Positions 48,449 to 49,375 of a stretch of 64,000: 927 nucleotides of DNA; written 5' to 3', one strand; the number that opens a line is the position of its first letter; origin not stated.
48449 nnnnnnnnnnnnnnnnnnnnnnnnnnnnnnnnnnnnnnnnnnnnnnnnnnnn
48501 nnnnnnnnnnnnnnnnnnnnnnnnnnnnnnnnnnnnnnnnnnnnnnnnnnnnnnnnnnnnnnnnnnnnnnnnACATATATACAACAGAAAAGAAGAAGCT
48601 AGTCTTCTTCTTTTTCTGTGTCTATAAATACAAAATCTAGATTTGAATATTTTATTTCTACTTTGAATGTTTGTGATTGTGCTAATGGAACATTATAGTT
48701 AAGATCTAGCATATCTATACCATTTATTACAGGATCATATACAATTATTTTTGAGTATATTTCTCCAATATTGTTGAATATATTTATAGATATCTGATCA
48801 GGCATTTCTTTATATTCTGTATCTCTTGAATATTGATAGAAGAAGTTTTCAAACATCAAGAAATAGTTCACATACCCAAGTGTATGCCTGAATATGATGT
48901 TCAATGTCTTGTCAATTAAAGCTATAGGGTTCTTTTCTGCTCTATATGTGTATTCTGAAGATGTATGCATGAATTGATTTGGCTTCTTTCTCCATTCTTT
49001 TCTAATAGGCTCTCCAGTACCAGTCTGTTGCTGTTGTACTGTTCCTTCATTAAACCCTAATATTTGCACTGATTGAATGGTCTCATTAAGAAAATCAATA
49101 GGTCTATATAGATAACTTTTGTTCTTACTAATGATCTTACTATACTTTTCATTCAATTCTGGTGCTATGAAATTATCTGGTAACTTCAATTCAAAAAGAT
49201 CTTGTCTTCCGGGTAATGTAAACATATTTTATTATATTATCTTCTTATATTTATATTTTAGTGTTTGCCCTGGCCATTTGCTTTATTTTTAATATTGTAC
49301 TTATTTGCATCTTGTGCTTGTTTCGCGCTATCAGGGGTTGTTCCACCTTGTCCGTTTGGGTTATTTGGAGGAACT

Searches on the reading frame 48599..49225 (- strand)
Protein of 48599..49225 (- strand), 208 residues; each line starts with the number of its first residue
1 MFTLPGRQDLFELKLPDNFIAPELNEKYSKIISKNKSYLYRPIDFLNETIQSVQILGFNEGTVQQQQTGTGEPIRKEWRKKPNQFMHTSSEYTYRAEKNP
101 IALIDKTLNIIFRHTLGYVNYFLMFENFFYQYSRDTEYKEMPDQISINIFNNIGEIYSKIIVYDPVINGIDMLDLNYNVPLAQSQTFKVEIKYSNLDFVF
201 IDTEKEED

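Call 11: search_protein_families(library=phrogs, proteins=[window:48599-49225:-], max_evalue=0.001)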
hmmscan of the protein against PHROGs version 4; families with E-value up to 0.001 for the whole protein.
window:48599-49225:- (208 aa): 0 families

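Call 49: search_solved_structures(query=A3, max_evalue=10, show_alignments=2)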
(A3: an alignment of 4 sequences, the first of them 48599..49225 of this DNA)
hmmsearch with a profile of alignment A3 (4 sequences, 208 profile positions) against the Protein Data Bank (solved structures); distinct sequences matched with E-value up to 10: 1.
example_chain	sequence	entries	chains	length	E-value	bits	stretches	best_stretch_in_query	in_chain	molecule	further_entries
2m4i_A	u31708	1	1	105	0.073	16.1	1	5-45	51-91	Septum site-determining protein MinC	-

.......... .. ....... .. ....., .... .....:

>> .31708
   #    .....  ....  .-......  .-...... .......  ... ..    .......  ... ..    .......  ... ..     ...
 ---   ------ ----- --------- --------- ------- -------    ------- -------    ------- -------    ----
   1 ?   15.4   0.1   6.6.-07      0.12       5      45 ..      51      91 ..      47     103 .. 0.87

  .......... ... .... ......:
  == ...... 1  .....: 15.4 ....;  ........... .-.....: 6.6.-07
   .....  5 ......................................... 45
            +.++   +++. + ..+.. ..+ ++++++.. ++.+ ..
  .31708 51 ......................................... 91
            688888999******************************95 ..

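Call 50: search_protein_families(library=pfam, alignment_id=A3, max_evalue=10)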
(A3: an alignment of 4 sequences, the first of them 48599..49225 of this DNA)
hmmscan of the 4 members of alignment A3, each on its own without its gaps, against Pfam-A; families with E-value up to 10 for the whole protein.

A. member 1, window:48599-49225:- (208 aa): 0 families

B. families by the number of members that match (of 4 scanned): 1 family
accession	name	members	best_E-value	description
PF02926.22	THUMP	1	0.15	THUMP domain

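Call 58: find_homologous_proteins(query=A3, max_evalue=0.001)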
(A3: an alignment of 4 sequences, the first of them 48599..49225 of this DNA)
Query A3 (4 sequences) (208 aa, profile of the alignment): 702 proteins with E <= 0.001 among 3098 candidates; the best 120 are listed.
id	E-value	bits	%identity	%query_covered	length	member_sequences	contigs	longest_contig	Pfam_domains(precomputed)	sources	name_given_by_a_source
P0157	2.7e-112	392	62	100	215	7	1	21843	-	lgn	-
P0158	8.6e-109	380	54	97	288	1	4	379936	-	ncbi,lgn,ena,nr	ncbi:MAG: hypothetical protein J6D03_01145 [Clostridia bacterium]|nr:hypothetical protein [Clostridi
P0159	3.8e-106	372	91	100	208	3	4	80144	-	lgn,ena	-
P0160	9.5e-106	370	53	97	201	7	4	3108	-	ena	-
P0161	1.1e-102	360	70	100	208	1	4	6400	-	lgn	-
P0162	1.1e-102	360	79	100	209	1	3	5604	-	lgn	-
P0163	2.4e-102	359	61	100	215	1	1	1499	-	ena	-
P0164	3.0e-102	359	58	100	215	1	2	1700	-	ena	-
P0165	3.6e-102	359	58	100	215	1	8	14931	-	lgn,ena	-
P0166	3.6e-102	359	58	100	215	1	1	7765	-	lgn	-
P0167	3.8e-102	358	78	100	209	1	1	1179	-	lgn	-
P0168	4.9e-102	358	80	100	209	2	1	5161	-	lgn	-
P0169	5.8e-102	358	54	100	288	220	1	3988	-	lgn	-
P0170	8.2e-102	357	73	100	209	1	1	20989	-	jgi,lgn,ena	-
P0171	1.7e-101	356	59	99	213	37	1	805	-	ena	-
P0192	9.3e-100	351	57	100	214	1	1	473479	-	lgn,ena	-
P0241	6.0e-97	341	52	100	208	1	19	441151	-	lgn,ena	-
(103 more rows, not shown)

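Call 66: predict_structure(alignment_id=A5)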
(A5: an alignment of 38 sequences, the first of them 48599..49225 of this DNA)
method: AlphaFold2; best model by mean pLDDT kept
length: 208 residues; sequences in the alignment: 38
mean_pLDDT: 67.4   pTM: 0.57
mean pLDDT of the five models: 67.4, 64.9, 64.4, 63.2, 57.8
residues with pLDDT >= 90: 0; 70-90: 116; 50-70: 45; < 50: 47
segments of 3 or more residues with pLDDT < 50: 1-7, 60-75, 81-99
pLDDT, mean of each block of 10 residues (from residue 1): 42 81 84 76 83 66 45 49 45 43 66 79 84 64 77 76 79 66 73 79 57
secondary structure, 60 per line:
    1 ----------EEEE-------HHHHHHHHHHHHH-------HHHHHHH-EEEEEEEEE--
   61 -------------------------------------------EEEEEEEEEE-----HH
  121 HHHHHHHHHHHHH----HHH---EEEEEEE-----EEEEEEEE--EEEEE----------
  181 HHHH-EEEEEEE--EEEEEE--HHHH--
elements in order: E11-14 H22-34 H42-48 E50-58 E104-113 H119-133 E144-150 E156-163 E166-170 H181-184 E186-192 E195-200 H203-206

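Call 68: fold_search(model_id=the predicted structure, library=pdb)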
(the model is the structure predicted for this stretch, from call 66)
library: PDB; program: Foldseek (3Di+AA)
matches with E <= 10: 517; with E <= 0.001: 11
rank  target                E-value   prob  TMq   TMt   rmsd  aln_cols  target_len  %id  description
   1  9mkb_AC               1.6e-06  1.00  0.50  0.59  11.4       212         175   14  Structure of the bacteriophage T4 portal-neck-tail complex (released 2025-12-24)
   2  9mkb_q3               1.4e-05  1.00  0.40  0.40   3.3       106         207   18  Structure of the bacteriophage T4 portal-neck-tail complex (released 2025-12-24)
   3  9mkb_q5               2.2e-05  1.00  0.47  0.46   9.7       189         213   13  Structure of the bacteriophage T4 portal-neck-tail complex (released 2025-12-24)
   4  5iv5_BG               2.2e-05  1.00  0.45  0.48   8.0       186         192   15  Cryo-electron microscopy structure of the hexagonal pre-attachment T4 baseplate-tail tube complex (released 2016-05-18)
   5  9f4b_BQ               3.8e-05  1.00  0.47  0.45  11.7       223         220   11  Pre-assembled baseplate cup of Klebsiella phage KP1 variant vB_Kpn_Lilla1 (released 2025-05-14)
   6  9f4a_BQ               6.9e-05  1.00  0.46  0.33  10.1       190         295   10  Interface between baseplate cup and extended tail tube/sheath of Klebsiella phage KP1 variant vB_Kpn_Lilla1 (released 2025-05-14)
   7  7fcf_A                2.0e-04  1.00  0.30  0.47   4.0        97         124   11  Crystal structure of T6SS Hcp protein (released 2022-07-20)
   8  6rao_F                2.2e-04  1.00  0.35  0.47  11.2       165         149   11  Cryo-EM structure of the anti-feeding prophage (AFP) baseplate, 6-fold symmetrised (released 2019-04-17)
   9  9qgl_5A               6.9e-04  1.00  0.32  0.44  12.0       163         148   12  Cryo-EM structure of the PlPVC1 baseplate, 6-fold symmetrized (C6), in extended state (released 2025-10-29)
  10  6j0b_a                8.7e-04  1.00  0.34  0.45   4.0        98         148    8  Cryo-EM Structure of an Extracellular Contractile Injection System, PVC sheath-tube complex in extended state (released 2019-04-10)
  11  6rao_A                8.7e-04  1.00  0.33  0.44   4.1        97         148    9  Cryo-EM structure of the anti-feeding prophage (AFP) baseplate, 6-fold symmetrised (released 2019-04-17)
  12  6rap_A                1.4e-03  1.00  0.34  0.45   4.0        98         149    9  Cryo-EM structure of the anti-feeding prophage cap (AFP tube terminating cap) (released 2019-04-17)
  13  9qgn_1A               1.4e-03  1.00  0.34  0.47   4.0        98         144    8  Cryo-EM structure of the PlPVC1 cap, 6-fold symmetrized (C6), in extended state (released 2025-10-29)
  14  4w64_B                1.4e-03  1.00  0.35  0.43   8.9       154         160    8  Hcp1 protein from Acinetobacter baumannii AB0057 (released 2015-07-01)
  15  7adz_1a               1.4e-03  1.00  0.33  0.46  13.9       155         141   10  Cryo-EM structure of an extracellular contractile injection system in marine bacterium Algoriphagus machipongonensis, (released 2022-02-16)
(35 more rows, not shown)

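Call 70: fold_search(model_id=the predicted structure, library=viral)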
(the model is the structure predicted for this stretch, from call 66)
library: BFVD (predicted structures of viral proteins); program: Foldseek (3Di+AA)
matches with E <= 10: 538; with E <= 0.001: 108
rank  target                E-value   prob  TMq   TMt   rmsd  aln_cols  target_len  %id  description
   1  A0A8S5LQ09            6.6e-17  1.00  0.68  0.70  10.7       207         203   28  Tail tube protein [Myoviridae sp. ct0f722]
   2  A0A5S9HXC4            3.4e-15  1.00  0.67  0.71  10.2       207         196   27  Uncharacterized protein [Tenacibaculum phage PTm1]
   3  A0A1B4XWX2            9.3e-13  1.00  0.64  0.68  10.6       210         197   24  Uncharacterized protein [Tenacibaculum phage pT24]
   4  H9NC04                2.4e-12  1.00  0.65  0.61   6.3       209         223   17  (no name in the UniProt tables at hand)
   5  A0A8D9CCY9            1.7e-11  1.00  0.68  0.65   7.7       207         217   17  Uncharacterized protein [uncultured marine phage]
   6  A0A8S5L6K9            4.9e-10  1.00  0.61  0.63   9.5       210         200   19  Baseplate wedge protein [Myoviridae sp. ctA4D8]
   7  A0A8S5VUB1            1.0e-09  1.00  0.65  0.68   7.1       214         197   17  Uncharacterized protein [Ackermannviridae sp.]
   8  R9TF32                1.4e-07  1.00  0.48  0.55  12.4       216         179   12  Tail completion and sheath stabilizer protein [Vibrio phage nt-1]
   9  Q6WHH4                1.5e-07  1.00  0.53  0.45  12.2       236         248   14  Gp19 [Vibrio phage KVP40 (isolate Vibrio parahaemolyticus/Japan/Matsuzaki/1991)]
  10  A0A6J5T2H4            5.8e-07  1.00  0.48  0.44  11.8       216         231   12  Tail tube protein [uncultured Caudovirales phage]
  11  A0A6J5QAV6            8.3e-07  1.00  0.51  0.42  10.9       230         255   10  Tail tube protein [uncultured Caudovirales phage]
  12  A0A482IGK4            9.4e-07  1.00  0.45  0.57  13.4       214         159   12  Tail completion protein [Stenotrophomonas phage YB07]
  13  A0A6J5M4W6            1.4e-06  1.00  0.40  0.44  11.4       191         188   14  Tail completion and sheath stabilizer protein [uncultured Caudovirales phage]
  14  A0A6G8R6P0            2.3e-06  1.00  0.49  0.51  11.3       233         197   13  Tail tube monomer [Synechococcus phage S-H34]
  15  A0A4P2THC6            3.0e-06  1.00  0.50  0.36   9.1       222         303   12  Baseplate tail tube protein [Vibrio phage VP-1]
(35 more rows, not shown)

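Call 71: search_dna_similar(query=window:48599-49225:-, collection=phages, mode=protein, max_evalue=1, max_rows=25)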
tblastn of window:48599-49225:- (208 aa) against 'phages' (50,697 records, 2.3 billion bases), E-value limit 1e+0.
Records with a match: 5; places in all: 5; records where one place covers at least 80% of the query: 3.
Best place of each record, by identity: <60% 5.
By first word of the organism name: Tenacibaculum 5.
By host as written in the record: Tenacibaculum maritimum 3; Tenacibaculum sp. 2.
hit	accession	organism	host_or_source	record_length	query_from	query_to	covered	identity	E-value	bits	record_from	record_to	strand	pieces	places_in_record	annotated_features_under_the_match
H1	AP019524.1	Tenacibaculum phage PTm1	Tenacibaculum maritimum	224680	1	200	96%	27.4%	2e-7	56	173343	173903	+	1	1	hypothetical protein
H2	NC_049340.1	Tenacibaculum phage PTm1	Tenacibaculum maritimum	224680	1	200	96%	27.4%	2e-7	56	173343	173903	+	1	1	hypothetical protein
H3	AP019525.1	Tenacibaculum phage PTm5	Tenacibaculum maritimum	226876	1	200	96%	27.4%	2e-7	56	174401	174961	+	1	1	hypothetical protein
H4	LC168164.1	Tenacibaculum phage pT24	Tenacibaculum sp.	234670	105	207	50%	28.7%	2e-2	41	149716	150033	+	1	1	hypothetical protein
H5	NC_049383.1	Tenacibaculum phage pT24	Tenacibaculum sp.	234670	105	207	50%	28.7%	2e-2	41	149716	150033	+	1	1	hypothetical protein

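Call 72: get_annotated_region(hit=H1, flank=15000)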
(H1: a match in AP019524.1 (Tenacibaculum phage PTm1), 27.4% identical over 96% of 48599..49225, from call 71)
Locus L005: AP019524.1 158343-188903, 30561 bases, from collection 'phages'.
description: Tenacibaculum phage PTm1 DNA, complete genome.
organism: Tenacibaculum phage PTm1 (NCBI taxid 2547425)
taxonomy: Viruses; Duplodnaviria; Heunggongvirae; Uroviricota; Caudoviricetes; Shirahamavirus; Shirahamavirus PTm1
host: Tenacibaculum maritimum; source: seawater; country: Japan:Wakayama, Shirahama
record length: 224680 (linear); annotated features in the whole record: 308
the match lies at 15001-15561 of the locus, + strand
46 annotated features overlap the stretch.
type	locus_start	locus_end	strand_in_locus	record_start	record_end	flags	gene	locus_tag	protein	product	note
CDS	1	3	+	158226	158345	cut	-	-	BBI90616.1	DNA methyltransferase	PTm1_ORF-224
CDS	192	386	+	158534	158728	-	-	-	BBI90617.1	hypothetical protein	PTm1_ORF-225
CDS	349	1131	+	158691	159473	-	-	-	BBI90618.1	DNA methyltransferase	PTm1_ORF-226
CDS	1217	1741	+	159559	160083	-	-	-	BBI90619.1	hypothetical protein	PTm1_ORF-227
CDS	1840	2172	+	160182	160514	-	-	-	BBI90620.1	hypothetical protein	PTm1_ORF-228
CDS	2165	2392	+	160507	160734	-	-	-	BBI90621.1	dihydrofolate reductase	PTm1_ORF-229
CDS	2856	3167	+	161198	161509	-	-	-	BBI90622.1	hypothetical protein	PTm1_ORF-230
CDS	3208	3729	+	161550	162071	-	-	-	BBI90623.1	phosphohydrolase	PTm1_ORF-231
CDS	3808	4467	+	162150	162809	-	-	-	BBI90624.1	hypothetical protein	PTm1_ORF-232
CDS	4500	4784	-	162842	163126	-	-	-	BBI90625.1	hypothetical protein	PTm1_ORF-233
CDS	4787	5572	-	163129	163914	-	-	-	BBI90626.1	baseplate hub subunit and tail lysozyme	PTm1_ORF-234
CDS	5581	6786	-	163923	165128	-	-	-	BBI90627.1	hypothetical protein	PTm1_ORF-235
CDS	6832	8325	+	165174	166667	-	-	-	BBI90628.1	DNA polymerase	PTm1_ORF-236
CDS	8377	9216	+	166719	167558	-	-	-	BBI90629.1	hypothetical protein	PTm1_ORF-237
CDS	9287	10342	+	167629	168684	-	-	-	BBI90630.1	hypothetical protein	PTm1_ORF-238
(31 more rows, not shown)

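Call 87: find_encoding_contigs(protein=P0241, flank=10000, max_places=1)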
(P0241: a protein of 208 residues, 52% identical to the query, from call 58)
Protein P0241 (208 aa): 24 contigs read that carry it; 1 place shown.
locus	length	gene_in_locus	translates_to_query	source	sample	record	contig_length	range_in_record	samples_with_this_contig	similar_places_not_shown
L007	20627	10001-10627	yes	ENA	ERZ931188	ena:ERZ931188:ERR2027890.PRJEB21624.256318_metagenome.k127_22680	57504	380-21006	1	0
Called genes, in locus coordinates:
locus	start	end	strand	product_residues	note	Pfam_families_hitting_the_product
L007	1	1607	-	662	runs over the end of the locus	?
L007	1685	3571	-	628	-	-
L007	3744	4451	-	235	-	PF20186:DUF6549, PF20647:DUF6808 (weak)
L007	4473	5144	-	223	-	PF01832:Glucosaminidase (weak)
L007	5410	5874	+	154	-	PF08722:Tn7_TnsA-like_N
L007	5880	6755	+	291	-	-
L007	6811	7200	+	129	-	-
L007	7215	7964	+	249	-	-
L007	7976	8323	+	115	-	-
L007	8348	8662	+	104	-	-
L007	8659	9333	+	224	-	-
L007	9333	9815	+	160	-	PF00293:NUDIX, PF22327:Nudt16-like (weak)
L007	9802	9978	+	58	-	-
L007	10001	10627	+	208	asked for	-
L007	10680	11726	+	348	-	-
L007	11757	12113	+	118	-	-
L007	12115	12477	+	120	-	-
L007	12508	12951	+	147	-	-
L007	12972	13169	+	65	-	-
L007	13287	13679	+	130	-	-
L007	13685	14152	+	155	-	-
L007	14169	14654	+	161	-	-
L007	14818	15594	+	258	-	PF00692:dUTPase (weak)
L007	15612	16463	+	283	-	-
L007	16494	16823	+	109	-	PF14359:DUF4406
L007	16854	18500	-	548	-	-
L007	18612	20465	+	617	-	PF04851:ResIII, PF06733:DEAD_2 (faint), PF13307:Helicase_C_2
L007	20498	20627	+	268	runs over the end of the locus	-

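Call 88: find_encoding_contigs(protein=P0192, flank=10000, max_places=1)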
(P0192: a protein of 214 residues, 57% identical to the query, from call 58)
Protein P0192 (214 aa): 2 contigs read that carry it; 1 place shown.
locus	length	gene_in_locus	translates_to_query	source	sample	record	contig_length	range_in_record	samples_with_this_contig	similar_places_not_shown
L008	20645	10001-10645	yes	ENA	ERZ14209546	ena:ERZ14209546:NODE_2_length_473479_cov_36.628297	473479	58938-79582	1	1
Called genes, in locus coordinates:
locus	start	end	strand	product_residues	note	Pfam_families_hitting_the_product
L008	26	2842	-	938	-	-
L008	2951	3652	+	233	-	PF00692:dUTPase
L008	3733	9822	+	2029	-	-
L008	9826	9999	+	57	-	-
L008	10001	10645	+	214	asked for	-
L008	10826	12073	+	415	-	PF00478:IMPDH, PF01070:FMN_dh (weak)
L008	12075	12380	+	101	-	-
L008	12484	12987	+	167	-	-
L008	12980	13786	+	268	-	PF00149:Metallophos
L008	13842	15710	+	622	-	PF04851:ResIII (weak), PF13307:Helicase_C_2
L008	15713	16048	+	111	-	-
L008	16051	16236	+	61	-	-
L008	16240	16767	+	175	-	-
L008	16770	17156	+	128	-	-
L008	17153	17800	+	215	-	-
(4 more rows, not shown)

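Call 89: find_related_loci(query=A5, collection=genome_contigs, flank=10000)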
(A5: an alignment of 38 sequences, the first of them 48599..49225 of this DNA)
Query A5 (208 aa) in genome_contigs; peptide patterns used: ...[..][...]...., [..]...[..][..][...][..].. (x = any residue, [..] = any of these).
35 stretches matched a pattern; 4 encode a relative of the query (tblastn E <= 1e-3); 4 distinct loci.
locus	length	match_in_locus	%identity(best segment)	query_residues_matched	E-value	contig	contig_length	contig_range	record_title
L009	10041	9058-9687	56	1-207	6e-79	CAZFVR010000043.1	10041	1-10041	MAG TPA_asm: uncultured Ruminococcus sp. isolate SRP350583_co2_380 genome assembly, contig: NODE_10135_length_10041_cov_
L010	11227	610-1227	57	1-206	8e-79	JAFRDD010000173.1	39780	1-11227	MAG: Clostridia bacterium isolate RGIG2387 Goat_Ileum-4__c358358, whole genome shotgun sequence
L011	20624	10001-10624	50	1-208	1e-70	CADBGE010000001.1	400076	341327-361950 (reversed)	MAG: uncultured Erysipelotrichaceae bacterium isolate RUG13941 genome assembly, contig: RUG13941_asm_1, whole genome sho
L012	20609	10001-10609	48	1-204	4e-60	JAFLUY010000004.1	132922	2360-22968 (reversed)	MAG: Erysipelotrichales bacterium isolate HAN091 Seq4, whole genome shotgun sequence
